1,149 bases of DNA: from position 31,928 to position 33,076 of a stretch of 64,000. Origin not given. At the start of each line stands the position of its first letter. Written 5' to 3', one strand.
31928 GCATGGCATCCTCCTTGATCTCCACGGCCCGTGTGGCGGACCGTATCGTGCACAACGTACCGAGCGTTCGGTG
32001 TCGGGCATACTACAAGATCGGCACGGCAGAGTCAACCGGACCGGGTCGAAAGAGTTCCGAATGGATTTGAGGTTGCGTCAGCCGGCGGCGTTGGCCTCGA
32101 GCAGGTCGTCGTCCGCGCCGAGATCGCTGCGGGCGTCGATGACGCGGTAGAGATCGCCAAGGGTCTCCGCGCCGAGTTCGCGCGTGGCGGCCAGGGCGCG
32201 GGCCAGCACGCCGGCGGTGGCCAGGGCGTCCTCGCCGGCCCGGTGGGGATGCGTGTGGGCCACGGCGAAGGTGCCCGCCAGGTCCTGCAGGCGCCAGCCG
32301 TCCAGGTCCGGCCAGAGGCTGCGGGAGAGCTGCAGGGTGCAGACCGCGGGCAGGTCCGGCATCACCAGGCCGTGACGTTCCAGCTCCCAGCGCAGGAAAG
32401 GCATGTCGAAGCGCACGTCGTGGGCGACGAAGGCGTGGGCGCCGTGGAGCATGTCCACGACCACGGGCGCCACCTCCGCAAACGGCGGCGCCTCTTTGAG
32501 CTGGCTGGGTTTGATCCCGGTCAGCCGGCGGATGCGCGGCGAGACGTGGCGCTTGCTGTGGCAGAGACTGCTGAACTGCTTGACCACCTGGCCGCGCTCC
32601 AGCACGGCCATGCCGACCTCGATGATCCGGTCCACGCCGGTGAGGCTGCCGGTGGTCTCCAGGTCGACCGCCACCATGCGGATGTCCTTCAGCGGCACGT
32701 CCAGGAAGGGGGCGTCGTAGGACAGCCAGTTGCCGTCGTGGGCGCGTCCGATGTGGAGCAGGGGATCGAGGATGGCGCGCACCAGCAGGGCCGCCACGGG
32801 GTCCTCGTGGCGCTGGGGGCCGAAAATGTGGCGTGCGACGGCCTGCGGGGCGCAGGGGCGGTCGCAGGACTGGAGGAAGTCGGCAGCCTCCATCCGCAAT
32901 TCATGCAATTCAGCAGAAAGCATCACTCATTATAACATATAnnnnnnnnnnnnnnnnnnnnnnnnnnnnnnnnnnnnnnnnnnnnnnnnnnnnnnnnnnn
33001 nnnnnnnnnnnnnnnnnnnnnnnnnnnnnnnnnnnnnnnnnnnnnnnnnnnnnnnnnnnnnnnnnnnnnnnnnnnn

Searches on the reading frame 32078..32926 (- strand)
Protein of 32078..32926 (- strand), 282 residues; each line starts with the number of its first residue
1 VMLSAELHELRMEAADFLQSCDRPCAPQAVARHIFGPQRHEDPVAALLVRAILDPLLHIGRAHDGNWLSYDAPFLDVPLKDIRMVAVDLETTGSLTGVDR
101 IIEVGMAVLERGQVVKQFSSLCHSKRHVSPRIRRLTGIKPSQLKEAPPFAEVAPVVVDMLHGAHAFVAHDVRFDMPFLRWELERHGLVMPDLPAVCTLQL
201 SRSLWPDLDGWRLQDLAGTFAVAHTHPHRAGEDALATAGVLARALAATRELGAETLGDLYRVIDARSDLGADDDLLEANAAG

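Call 86: search_protein_families(library=pfam, proteins=[window:32078-32926:-], max_evalue=0.00001)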
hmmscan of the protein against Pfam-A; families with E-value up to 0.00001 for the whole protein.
window:32078-32926:- (282 aa): 1 family
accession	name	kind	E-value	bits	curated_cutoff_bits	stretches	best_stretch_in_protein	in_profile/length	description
PF00929.31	RNase_T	-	4.6e-27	96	24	1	85-240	1-163/164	Exonuclease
